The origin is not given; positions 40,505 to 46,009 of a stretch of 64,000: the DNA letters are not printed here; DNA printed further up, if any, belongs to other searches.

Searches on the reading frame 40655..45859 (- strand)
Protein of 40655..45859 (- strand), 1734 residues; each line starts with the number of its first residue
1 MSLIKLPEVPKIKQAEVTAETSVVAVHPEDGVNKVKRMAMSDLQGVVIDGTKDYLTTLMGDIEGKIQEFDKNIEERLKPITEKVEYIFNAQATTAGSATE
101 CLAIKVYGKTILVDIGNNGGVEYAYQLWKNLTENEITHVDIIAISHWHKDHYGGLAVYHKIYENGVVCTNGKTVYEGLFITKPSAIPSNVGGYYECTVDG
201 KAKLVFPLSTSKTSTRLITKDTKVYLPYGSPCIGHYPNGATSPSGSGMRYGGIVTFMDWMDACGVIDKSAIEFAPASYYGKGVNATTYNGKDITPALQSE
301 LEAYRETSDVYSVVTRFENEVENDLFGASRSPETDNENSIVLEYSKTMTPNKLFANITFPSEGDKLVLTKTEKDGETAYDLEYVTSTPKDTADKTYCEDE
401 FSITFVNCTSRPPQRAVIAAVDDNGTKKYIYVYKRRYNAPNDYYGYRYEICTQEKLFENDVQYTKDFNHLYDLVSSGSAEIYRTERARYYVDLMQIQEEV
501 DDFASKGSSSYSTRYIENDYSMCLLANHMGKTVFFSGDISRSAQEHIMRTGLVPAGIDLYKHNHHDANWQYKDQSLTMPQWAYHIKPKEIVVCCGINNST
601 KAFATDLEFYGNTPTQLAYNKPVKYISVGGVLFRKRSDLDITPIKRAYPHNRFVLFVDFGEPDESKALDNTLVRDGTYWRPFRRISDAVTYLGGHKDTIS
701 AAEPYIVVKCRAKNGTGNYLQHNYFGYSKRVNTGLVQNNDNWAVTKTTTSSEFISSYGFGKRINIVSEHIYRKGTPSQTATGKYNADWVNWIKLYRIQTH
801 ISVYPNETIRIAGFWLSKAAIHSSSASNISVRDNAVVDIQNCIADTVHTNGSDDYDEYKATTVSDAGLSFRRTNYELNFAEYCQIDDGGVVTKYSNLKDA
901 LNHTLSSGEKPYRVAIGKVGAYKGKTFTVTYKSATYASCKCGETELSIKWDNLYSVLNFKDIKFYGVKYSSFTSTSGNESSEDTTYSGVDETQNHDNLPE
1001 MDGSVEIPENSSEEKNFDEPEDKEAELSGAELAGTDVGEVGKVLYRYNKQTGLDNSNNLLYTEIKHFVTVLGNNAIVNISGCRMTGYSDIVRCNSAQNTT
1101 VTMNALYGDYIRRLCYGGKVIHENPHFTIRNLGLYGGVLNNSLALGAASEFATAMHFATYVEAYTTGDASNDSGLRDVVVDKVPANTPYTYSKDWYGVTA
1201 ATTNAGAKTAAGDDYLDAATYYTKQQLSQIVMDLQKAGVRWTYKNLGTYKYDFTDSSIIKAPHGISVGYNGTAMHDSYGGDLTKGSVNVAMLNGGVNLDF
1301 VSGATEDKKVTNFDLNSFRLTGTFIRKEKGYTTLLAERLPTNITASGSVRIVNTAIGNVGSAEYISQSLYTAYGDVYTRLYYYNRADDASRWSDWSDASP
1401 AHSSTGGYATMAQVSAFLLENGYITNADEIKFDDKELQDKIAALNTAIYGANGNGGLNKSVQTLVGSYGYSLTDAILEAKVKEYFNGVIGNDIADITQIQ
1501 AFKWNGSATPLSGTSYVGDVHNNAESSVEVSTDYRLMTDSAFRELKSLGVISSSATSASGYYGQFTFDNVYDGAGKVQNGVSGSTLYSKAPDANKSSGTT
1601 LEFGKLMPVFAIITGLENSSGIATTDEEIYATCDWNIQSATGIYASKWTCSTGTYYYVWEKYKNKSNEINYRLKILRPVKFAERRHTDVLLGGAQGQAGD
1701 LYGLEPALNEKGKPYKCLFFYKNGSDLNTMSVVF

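Call 120: search_dna_similar(query=window:40655-45859:-, collection=phages, mode=protein, max_rows=10)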
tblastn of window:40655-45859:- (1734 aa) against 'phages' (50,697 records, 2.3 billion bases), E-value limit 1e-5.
No match.
